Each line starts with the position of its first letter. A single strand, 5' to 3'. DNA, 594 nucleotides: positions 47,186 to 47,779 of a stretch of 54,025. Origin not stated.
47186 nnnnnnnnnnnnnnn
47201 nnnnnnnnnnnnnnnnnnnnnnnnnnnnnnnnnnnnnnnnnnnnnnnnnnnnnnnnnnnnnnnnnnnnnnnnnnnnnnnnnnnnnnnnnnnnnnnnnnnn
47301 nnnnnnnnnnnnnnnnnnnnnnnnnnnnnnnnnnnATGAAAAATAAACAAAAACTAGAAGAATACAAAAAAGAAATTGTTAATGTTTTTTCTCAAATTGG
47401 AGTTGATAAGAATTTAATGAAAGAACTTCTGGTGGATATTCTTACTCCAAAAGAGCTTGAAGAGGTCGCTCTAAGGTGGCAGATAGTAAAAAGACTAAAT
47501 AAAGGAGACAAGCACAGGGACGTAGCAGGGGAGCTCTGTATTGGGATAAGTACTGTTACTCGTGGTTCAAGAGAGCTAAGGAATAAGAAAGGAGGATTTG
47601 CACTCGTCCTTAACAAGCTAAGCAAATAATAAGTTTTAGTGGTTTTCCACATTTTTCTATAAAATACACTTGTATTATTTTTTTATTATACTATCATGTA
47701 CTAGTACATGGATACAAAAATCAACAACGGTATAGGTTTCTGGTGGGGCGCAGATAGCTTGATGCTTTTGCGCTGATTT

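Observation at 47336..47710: TrpR-family gene coupled to trpS, followed by a trp-operator-like perfect palindrome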

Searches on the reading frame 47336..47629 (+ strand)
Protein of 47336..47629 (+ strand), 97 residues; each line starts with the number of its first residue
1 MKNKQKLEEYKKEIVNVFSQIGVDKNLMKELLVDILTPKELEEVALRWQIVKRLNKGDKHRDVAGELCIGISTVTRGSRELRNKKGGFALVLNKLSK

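Call 6: search_protein_families(library=pfam, proteins=[window:47336-47629:+], max_evalue=0.01)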
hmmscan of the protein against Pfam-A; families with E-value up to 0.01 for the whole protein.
window:47336-47629:+ (97 aa): 2 families
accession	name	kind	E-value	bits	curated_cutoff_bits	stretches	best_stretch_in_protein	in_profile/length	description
PF01371.25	Trp_repressor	-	5.2e-15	55.7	27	1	23-95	14-87/88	Trp repressor protein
PF13384.12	HTH_23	-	0.00081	19.6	24.6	1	44-76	4-36/50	Homeodomain-like domain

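Call 12: find_related_loci(query=window:47336-47629:+, collection=genome_contigs, flank=3000)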
Query window:47336-47629:+ (97 aa) in genome_contigs; peptide patterns used: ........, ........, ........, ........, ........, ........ (x = any residue, [..] = any of these).
186 stretches matched a pattern; 2 encode a relative of the query (tblastn E <= 1e-3); 2 distinct loci.
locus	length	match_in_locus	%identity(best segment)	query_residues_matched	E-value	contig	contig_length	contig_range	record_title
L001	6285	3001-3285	71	1-95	9e-44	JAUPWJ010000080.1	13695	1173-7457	MAG: Patescibacteria group bacterium isolate erpe_2018_sw_45hr_WHONDRS-SW48-000100_B_bin.30 scaffold_1540685, whole geno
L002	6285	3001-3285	63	1-95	1e-38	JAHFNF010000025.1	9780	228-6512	MAG: Candidatus Nomurabacteria bacterium isolate nzgw474 NODE_1898_length_9781_cov_3.251139, whole genome shotgun sequen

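Call 20: find_homologous_proteins(query=window:47336-47629:+, max_evalue=0.00001)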
Query window:47336-47629:+ (97 aa): 224 proteins with E <= 0.00001 among 226 candidates; the best 120 are listed.
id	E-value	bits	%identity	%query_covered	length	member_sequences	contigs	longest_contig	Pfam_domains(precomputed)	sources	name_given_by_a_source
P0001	2.0e-54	199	100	100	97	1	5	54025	PF01371.26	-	-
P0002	3.7e-53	195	98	100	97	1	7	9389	PF01371.26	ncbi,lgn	-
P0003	2.3e-47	177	85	99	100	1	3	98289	PF01371.26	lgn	-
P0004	1.9e-46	174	87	98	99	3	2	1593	PF01371.26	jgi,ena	-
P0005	2.7e-46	173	84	98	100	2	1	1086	PF01371.26,PF13384.13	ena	-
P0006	4.5e-43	163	80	99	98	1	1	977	PF01371.26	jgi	jgi:Trp operon repressor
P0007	1.1e-42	162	81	99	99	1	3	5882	PF01371.26,PF13384.13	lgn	-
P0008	2.2e-37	145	74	100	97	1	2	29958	PF01371.26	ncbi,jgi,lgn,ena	jgi:TrpR family trp operon transcriptional repressor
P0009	1.1e-36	143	69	86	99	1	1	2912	PF01371.26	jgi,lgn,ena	-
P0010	2.0e-36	142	71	98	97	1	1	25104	PF01371.26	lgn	-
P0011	3.1e-36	141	72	100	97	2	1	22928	PF01371.26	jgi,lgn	jgi:TrpR family transcriptional regulator, trp operon repressor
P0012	4.7e-36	141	68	100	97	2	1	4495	PF01371.26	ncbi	-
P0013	1.5e-35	139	70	100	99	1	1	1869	PF01371.26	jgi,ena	-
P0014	1.5e-35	139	70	100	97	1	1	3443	PF01371.26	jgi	-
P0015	1.6e-35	139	70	99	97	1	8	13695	PF01371.26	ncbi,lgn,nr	ncbi:MAG: hypothetical protein QG583_822 [Patescibacteria group bacterium]|nr:hypothetical protein [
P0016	1.7e-35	139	70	100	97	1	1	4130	PF01371.26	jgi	jgi:TrpR family trp operon transcriptional repressor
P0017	2.1e-35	138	69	100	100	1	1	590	PF01371.26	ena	-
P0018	2.2e-35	138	67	100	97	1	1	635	PF01371.26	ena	-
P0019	2.3e-35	138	67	100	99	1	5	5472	PF01371.26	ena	-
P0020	2.9e-35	138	72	85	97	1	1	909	PF01371.26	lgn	-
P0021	3.0e-35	138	67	97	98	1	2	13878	PF01371.26,PF13384.13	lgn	-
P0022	4.1e-35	138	69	99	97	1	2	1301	PF01371.26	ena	-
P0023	4.1e-35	138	70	100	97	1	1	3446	PF01371.26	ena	-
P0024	6.3e-35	137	68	99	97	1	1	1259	PF01371.26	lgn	-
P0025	7.0e-35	137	66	100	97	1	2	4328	PF01371.26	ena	-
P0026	7.2e-35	137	67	86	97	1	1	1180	PF01371.26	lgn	-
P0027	7.5e-35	137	66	100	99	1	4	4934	PF01371.26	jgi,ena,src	-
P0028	9.2e-35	136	69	98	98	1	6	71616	PF01371.26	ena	-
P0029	1.3e-34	136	70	96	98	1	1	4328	PF01371.26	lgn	-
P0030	1.3e-34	136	66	81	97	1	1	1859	PF01371.26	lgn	-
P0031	1.5e-34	136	72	92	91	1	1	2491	PF01371.26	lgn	-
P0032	1.7e-34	136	68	96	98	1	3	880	PF01371.26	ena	-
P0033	1.8e-34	136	70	96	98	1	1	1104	PF01371.26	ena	-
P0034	2.4e-34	135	67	100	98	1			PF01371.26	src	-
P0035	2.7e-34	135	67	100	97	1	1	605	PF01371.26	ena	-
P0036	2.8e-34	135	68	100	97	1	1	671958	PF01371.26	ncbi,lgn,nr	ncbi:MAG: Trp family transcriptional regulator [Candidatus Pacebacteria bacterium]|nr:Trp family tra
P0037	3.2e-34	135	71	96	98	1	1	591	PF01371.26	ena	-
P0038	3.3e-34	135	69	84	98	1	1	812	PF01371.26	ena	-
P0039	3.6e-34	135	69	84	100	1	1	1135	PF01371.26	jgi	-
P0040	4.1e-34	134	71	100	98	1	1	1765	PF01371.26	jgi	jgi:TrpR family transcriptional regulator, trp operon repressor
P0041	4.6e-34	134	70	96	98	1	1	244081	PF01371.26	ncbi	-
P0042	5.0e-34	134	68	100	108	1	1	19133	PF01371.26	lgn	-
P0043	5.0e-34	134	69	86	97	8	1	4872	PF01371.26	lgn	-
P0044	5.5e-34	134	66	100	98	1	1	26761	PF01371.26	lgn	-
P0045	6.2e-34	134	69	100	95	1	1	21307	PF01371.26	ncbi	-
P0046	6.5e-34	134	72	92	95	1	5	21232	PF01371.26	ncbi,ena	-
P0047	6.7e-34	134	67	99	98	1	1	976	PF01371.26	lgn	-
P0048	7.9e-34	133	67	95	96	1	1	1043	PF01371.26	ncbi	-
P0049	8.0e-34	133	65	99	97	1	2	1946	PF01371.26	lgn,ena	-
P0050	8.0e-34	133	70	84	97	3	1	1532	PF01371.26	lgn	-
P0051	8.6e-34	133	68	100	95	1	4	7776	PF01371.26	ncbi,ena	-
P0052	8.7e-34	133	67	100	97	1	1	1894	PF01371.26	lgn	-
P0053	9.5e-34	133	69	97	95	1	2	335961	PF01371.26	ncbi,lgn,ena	-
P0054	1.1e-33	133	65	100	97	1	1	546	PF01371.26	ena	-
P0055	1.2e-33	133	66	99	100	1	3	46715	PF01371.26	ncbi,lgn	-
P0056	1.3e-33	133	69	96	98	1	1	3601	PF01371.26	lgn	-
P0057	1.5e-33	133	64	100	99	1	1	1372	PF01371.26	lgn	-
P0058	1.6e-33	132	66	99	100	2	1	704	PF01371.26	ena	-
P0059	2.0e-33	132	69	96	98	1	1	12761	PF01371.26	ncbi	-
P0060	2.1e-33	132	68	96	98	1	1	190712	PF01371.26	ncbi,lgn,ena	-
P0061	2.1e-33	132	69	96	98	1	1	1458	PF01371.26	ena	-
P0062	2.4e-33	132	68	96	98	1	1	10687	PF01371.26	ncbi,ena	-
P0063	2.5e-33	132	69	96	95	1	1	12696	PF01371.26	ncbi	-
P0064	2.6e-33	132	68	100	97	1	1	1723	PF01371.26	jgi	jgi:TrpR family trp operon transcriptional repressor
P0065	2.6e-33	132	69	94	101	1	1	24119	PF01371.26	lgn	-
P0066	3.0e-33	132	66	96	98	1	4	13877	PF01371.26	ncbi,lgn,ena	ncbi:MAG: Trp family transcriptional regulator [bacterium]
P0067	3.1e-33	132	67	100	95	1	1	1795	PF01371.26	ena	-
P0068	3.1e-33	132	69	96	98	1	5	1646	PF01371.26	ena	-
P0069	3.2e-33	131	71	96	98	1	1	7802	PF01371.26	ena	-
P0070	3.3e-33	131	65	98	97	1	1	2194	PF01371.26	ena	-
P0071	3.4e-33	131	70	96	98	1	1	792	PF01371.26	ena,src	-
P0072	3.5e-33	131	64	87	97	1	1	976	PF01371.26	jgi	jgi:Trp operon repressor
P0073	3.7e-33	131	68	97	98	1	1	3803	PF01371.26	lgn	-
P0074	3.9e-33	131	66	98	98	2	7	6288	PF01371.26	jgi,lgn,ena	-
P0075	4.1e-33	131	67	96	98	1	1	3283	PF01371.26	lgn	-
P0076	4.7e-33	131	67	100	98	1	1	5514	PF01371.26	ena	-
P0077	4.8e-33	131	70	93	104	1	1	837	PF01371.26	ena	-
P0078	5.3e-33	131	67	95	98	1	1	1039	PF01371.26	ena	-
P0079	5.7e-33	131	66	96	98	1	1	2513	PF01371.26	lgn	-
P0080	6.2e-33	131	66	100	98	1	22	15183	PF01371.26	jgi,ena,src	-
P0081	7.2e-33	130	64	87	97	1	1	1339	PF01371.26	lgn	-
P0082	8.3e-33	130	70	92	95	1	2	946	PF01371.26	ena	-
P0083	8.8e-33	130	68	95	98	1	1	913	PF01371.26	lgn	-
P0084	8.9e-33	130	70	95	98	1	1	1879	PF01371.26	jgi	jgi:TrpR family trp operon transcriptional repressor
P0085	9.2e-33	130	67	98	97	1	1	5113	PF01371.26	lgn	-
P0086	1.0e-32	130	67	94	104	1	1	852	PF01371.26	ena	-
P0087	1.1e-32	130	68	96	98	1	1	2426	PF01371.26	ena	-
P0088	1.1e-32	130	71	94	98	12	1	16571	PF01371.26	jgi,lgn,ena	-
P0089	1.2e-32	130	67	99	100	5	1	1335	PF01371.26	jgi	jgi:TrpR family trp operon transcriptional repressor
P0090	1.2e-32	130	67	100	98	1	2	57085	PF01371.26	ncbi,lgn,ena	-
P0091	1.2e-32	130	65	96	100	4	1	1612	PF01371.26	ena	-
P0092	1.3e-32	130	68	94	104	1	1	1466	PF01371.26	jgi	jgi:TrpR family trp operon transcriptional repressor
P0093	1.3e-32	130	69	96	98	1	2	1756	PF01371.26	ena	-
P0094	1.3e-32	129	65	100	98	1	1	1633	PF01371.26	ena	-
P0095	1.3e-32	129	67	99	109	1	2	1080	PF01371.26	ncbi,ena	-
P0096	1.4e-32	129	68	88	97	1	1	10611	PF01371.26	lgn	-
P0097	1.5e-32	129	66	100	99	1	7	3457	PF01371.26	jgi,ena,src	-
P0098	1.9e-32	129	68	96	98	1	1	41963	PF01371.26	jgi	jgi:TrpR family trp operon transcriptional repressor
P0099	2.0e-32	129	69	96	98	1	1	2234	PF01371.26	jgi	jgi:TrpR family trp operon transcriptional repressor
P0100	2.1e-32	129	66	100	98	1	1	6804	PF01371.26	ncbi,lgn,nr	ncbi:MAG: Trp family transcriptional regulator [Candidatus Parcubacteria bacterium]|nr:Trp family tr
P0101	2.1e-32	129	67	95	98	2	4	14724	PF01371.26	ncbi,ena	-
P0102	2.5e-32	129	68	95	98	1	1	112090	PF01371.26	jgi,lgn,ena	-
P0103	2.6e-32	129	67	98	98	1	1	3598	PF01371.26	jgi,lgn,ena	-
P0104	2.7e-32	129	63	86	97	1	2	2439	PF01371.26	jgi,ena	jgi:TrpR family trp operon transcriptional repressor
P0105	2.8e-32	128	67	99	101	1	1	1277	PF01371.26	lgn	-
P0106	2.8e-32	128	70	91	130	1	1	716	PF01371.26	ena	-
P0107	3.0e-32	128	64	100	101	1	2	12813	PF01371.26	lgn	-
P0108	3.1e-32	128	66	96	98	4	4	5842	PF01371.26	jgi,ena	-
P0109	3.1e-32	128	67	92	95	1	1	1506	PF01371.26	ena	-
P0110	3.2e-32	128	67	100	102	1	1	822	PF01371.26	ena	-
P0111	4.1e-32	128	67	100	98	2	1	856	PF01371.26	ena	-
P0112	4.4e-32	128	67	96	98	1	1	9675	PF01371.26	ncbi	-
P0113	4.7e-32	128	69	96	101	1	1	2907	PF01371.26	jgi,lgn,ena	-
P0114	5.1e-32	128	69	96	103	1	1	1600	PF01371.26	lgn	-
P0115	5.3e-32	128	68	95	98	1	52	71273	PF01371.26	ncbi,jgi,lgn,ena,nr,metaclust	ncbi:MAG: Trp repressor [Candidatus Nomurabacteria bacterium GW2011_GWE2_40_10]|nr:MAG: Trp represso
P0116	5.3e-32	128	67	96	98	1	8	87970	PF01371.26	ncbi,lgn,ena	ncbi:MAG: Trp family transcriptional regulator [Patescibacteria group bacterium]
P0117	5.4e-32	128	65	100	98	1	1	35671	PF01371.26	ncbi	-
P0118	6.4e-32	127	68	94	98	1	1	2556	PF01371.26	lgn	-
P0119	7.0e-32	127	68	94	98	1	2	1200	PF01371.26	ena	-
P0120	7.4e-32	127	65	99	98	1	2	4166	PF01371.26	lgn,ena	-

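Call 24: search_protein_families(library=ncbifam, proteins=[window:47336-47629:+], max_evalue=0.01)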
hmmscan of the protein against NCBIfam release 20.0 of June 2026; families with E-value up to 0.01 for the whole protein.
window:47336-47629:+ (97 aa): 2 families
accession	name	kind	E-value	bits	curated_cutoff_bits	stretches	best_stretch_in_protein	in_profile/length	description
TIGR01321.1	TrpR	equivalog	4.1e-12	46.4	67.25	1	5-84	4-82/94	trp operon repressor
TIGR02531.1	yecD_yerC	hypoth_equivalog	0.00093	19.6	42.2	1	31-95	24-88/88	YerC/YecD family TrpR-related protein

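Call 25: find_related_loci(query=A1, collection=genome_contigs, flank=3500)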
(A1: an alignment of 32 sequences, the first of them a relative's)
Query A1 (97 aa) in genome_contigs; peptide patterns used: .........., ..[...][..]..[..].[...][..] (x = any residue, [..] = any of these).
174 stretches matched a pattern; 25 encode a relative of the query (tblastn E <= 1e-3); 25 distinct loci.
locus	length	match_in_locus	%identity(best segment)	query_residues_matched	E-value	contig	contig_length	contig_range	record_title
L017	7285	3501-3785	71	1-95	1e-42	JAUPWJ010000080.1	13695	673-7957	MAG: Patescibacteria group bacterium isolate erpe_2018_sw_45hr_WHONDRS-SW48-000100_B_bin.30 scaffold_1540685, whole geno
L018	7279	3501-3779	71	5-97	4e-41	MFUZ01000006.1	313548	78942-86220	MAG: Candidatus Nomurabacteria bacterium RIFCSPLOWO2_01_FULL_41_18 rifcsplowo2_01_scaffold_32, whole genome shotgun sequ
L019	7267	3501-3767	72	9-97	2e-40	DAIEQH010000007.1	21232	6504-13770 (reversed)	MAG TPA_asm: Candidatus Nomurabacteria bacterium isolate clean1184 NODE_7_length_21232_cov_7.287564, whole genome shotgu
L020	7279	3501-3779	68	5-97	3e-40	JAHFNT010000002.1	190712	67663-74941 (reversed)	MAG: Candidatus Nomurabacteria bacterium isolate nzgw487 NODE_46_length_190713_cov_5.057285, whole genome shotgun sequen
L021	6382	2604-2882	66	5-97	1e-39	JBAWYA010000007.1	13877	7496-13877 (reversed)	MAG: bacterium isolate ELA077 MAG077_7, whole genome shotgun sequence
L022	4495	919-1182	69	1-88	8e-40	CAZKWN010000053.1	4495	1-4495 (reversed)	MAG TPA_asm: uncultured Candidatus Saccharibacteria bacterium isolate binchicken_co241_364 genome assembly, contig: NODE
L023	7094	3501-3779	71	5-97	2e-39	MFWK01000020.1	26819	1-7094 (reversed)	MAG: Candidatus Nomurabacteria bacterium RIFOXYD2_FULL_35_12 rifoxyd2_full_scaffold_396, whole genome shotgun sequence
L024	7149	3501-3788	68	1-95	4e-39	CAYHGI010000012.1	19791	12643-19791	MAG TPA_asm: uncultured Candidatus Saccharibacteria bacterium isolate ERP119705_co12_309 genome assembly, contig: NODE_3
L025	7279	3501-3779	67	5-97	8e-39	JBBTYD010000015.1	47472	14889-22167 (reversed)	MAG: Patescibacteria group bacterium isolate H43-bin168_1 H43_bin168_1_000000000015, whole genome shotgun sequence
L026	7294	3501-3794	65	1-97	2e-38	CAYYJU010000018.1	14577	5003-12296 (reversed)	MAG TPA_asm: uncultured Candidatus Saccharibacteria bacterium isolate SRP286056_co1_681 genome assembly, contig: NODE_51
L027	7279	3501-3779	67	5-97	3e-38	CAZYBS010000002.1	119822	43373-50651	MAG TPA_asm: uncultured Candidatus Saccharibacteria bacterium isolate SRP178908_co1_81 genome assembly, contig: NODE_57_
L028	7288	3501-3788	65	1-95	5e-38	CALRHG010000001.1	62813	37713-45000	MAG: Candidatus Nomurabacteria bacterium isolate MaH-09apr19-135 genome assembly, contig: MaH-09apr19-C833, whole genome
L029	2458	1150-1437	66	2-97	1e-37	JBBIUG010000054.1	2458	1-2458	MAG: Candidatus Nomurabacteria bacterium isolate STF170223_bin_48 NODE_10386_length_2458_cov_3.783188, whole genome shot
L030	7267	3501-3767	69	1-88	2e-37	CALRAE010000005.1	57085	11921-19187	MAG: Candidatus Nomurabacteria bacterium isolate MaH-04nov19-216 genome assembly, contig: MaH-04nov19-C1079, whole genom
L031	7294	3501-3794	63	1-97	9e-37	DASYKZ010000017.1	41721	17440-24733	MAG TPA_asm: Candidatus Paceibacterota bacterium isolate SMAG_U4335 k141_1418415, whole genome shotgun sequence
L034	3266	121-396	64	6-97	1e-35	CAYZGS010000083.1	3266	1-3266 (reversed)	MAG TPA_asm: uncultured Candidatus Saccharibacteria bacterium isolate SRP062349_co1_62 genome assembly, contig: NODE_145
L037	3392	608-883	63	6-97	1e-34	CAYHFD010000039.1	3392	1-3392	MAG TPA_asm: uncultured Candidatus Saccharibacteria bacterium isolate ERP119705_co11_13 genome assembly, contig: NODE_22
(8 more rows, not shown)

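Call 26: search_solved_structures(query=window:47336-47629:+, max_evalue=1, show_alignments=2)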
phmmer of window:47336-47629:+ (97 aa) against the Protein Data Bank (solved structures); distinct sequences matched with E-value up to 1: 23.
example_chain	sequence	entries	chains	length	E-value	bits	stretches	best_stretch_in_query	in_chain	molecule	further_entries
1trr_A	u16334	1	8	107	1.1e-05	29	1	25-82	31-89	PROTEIN (TRP REPRESSOR)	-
6f7f_B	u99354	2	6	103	1.3e-05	28.8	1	26-82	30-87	Trp operon repressor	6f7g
1rcs_A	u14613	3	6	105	1.3e-05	28.8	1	26-82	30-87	TRP REPRESSOR | HOLO TRP REPRESSOR | APO TRP REPRESSOR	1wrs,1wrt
1co0_A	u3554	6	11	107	1.4e-05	28.7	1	26-82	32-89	TRP OPERON REPRESSOR | TRP REPRESSOR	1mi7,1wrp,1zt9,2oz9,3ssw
3wrp_A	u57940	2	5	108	1.4e-05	28.7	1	26-82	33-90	TRP REPRESSOR | Trp operon repressor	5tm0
1tro_A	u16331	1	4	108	1.5e-05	28.6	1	26-82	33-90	PROTEIN (TRP REPRESSOR)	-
6ejw_A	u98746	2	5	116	1.6e-05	28.5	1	26-82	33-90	Trp operon repressor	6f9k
1jhg_A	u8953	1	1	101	1.6e-05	28.5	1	26-82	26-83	TRP OPERON REPRESSOR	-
6st7_A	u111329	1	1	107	2e-05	28.2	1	26-82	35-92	Trp operon repressor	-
6st6_A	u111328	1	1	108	2e-05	28.2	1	26-82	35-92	Trp operon repressor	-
7os9_AA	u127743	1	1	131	2.3e-05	28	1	26-82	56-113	Trp operon repressor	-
6fal_A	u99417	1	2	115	2.7e-05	27.8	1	26-82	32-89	Trp operon repressor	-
6ejz_A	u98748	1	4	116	2.8e-05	27.7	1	26-82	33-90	Trp operon repressor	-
2xdi_A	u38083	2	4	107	5.1e-05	26.9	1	26-82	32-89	TRP OPERON REPRESSOR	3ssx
6eni_A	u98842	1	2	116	0.00019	25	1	26-82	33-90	Trp operon repressor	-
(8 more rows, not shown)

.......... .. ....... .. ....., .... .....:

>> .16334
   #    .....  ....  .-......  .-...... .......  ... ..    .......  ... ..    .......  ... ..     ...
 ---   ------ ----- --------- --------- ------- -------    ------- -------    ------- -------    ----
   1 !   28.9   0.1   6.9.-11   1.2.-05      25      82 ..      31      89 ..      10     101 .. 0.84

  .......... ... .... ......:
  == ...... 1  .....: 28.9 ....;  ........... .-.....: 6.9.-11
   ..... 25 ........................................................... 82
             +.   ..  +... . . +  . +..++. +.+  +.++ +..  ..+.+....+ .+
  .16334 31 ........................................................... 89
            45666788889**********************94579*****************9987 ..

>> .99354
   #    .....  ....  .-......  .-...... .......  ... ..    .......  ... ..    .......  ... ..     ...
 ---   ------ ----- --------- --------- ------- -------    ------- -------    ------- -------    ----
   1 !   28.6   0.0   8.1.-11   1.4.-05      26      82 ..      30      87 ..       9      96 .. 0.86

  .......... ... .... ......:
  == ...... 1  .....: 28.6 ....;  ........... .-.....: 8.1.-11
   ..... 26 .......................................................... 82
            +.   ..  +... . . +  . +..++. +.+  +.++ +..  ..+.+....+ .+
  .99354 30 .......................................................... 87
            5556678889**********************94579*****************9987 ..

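Call 38: search_protein_families(library=pfam, proteins=[L017:4105-4410:+, L002:3612-4514:+, L002:4553-5707:+, L021:3273-4079:+, L021:4088-4705:+, L024:4163-5206:+, L034:702-1985:+, L037:1172-2608:+, L026:4076-6544:+, L017:4480-5502:+], max_evalue=0.01)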
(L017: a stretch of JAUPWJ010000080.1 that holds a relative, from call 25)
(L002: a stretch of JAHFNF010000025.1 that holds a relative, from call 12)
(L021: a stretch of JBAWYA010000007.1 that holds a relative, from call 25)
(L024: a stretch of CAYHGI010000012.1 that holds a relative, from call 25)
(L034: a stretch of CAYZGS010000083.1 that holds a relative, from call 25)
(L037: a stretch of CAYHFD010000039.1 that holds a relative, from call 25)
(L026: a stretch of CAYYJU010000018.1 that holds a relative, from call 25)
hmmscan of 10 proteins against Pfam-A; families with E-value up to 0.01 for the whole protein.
L017:4105-4410:+ (101 aa): 0 families

L002:3612-4514:+ (300 aa): 0 families

L002:4553-5707:+ (384 aa): 2 families
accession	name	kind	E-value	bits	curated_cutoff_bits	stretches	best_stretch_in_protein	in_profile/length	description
PF01266.30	DAO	-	9.4e-26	91.6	27.9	1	5-369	1-352/353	FAD dependent oxidoreductase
PF13454.12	NAD_binding_9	-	0.0014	19.1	21.8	0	7-43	1-37/155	FAD-NAD(P)-binding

L021:3273-4079:+ (268 aa): 0 families

L021:4088-4705:+ (205 aa): 0 families

L024:4163-5206:+ (347 aa): 0 families

L034:702-1985:+ (427 aa): 0 families

L037:1172-2608:+ (478 aa): 0 families

L026:4076-6544:+ (822 aa): 2 families
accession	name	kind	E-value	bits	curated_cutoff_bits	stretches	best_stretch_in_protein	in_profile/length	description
PF01326.24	PPDK_N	-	5.4e-39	134.8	27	2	59-183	99-229/328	Pyruvate phosphate dikinase, AMP/ATP-binding domain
PF00391.29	PEP-utilizers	-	1.3e-15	57.1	23.1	1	744-816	3-72/72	PEP-utilising enzyme, mobile domain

L017:4480-5502:+ (340 aa): 3 families
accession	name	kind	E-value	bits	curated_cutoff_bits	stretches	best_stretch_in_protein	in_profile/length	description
PF13793.12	Pribosyltran_N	-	6.6e-20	71.6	25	1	24-136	9-117/117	N-terminal domain of ribose phosphate pyrophosphokinase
PF14572.12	Pribosyl_synth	-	2.6e-13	50.8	27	1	223-334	71-182/184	Phosphoribosyl synthetase-associated domain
PF00156.33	Pribosyltran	-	3e-11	43.3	26.3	1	169-272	18-124/158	Phosphoribosyl transferase domain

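Call 39: search_protein_families(library=pfam, proteins=[L017:5557-5970:+, L022:1746-2084:+, L022:3269-4015:+, L023:4008-4277:+, L034:2037-3053:+, L028:4401-4967:+, L018:5699-6388:+, L030:4295-4546:+, L024:5318-5863:+, L019:4120-5325:+], max_evalue=0.01)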
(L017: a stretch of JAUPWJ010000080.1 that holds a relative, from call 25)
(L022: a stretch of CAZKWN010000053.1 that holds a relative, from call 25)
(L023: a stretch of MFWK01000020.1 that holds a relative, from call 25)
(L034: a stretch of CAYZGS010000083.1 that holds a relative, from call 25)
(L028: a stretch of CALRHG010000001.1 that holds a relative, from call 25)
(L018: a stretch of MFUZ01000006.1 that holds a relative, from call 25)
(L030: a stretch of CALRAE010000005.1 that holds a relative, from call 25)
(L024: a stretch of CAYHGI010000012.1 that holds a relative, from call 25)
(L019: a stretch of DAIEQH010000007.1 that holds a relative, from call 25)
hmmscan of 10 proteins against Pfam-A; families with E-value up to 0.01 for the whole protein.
L017:5557-5970:+ (137 aa): 0 families

L022:1746-2084:+ (112 aa): 0 families

L022:3269-4015:+ (248 aa): 0 families

L023:4008-4277:+ (89 aa): 0 families

L034:2037-3053:+ (338 aa): 3 families
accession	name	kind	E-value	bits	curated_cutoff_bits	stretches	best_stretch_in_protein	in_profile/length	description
PF24827.1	AstE_AspA_cat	-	6.9e-22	78.4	25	1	65-240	3-180/192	Succinylglutamate desuccinylase/Aspartoacylase catalytic domain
PF09892.16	DUF2119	-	0.0012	18.7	30.5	1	64-113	3-49/188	Uncharacterized protein conserved in archaea (DUF2119)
PF00364.28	Biotin_lipoyl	-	0.0021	18.3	22.1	1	278-332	18-73/73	Biotin-requiring enzyme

L028:4401-4967:+ (188 aa): 2 families
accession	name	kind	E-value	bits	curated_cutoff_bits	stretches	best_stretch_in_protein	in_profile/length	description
PF00218.27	IGPS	-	3.8e-10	39.8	27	1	4-94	47-142/254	Indole-3-glycerol phosphate synthase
PF04309.18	G3P_antiterm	-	0.0044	16.9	27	1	51-87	129-165/173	Glycerol-3-phosphate responsive antiterminator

L018:5699-6388:+ (229 aa): 1 family
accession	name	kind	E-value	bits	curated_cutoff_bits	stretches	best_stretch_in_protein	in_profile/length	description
PF01177.27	Asp_Glu_race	-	8.8e-34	117.6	31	1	7-222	1-210/211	Asp/Glu/Hydantoin racemase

L030:4295-4546:+ (83 aa): 0 families

L024:5318-5863:+ (181 aa): 1 family
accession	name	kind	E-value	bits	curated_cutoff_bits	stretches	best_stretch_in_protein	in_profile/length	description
PF00300.27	His_Phos_1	-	5.2e-44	150.7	21.7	1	3-172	1-172/194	Histidine phosphatase superfamily (branch 1)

L019:4120-5325:+ (401 aa): 1 family
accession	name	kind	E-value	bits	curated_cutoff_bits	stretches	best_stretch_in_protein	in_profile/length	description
PF00291.31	PALP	-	1.4e-41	143.2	35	1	62-386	4-295/295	Pyridoxal-phosphate dependent enzyme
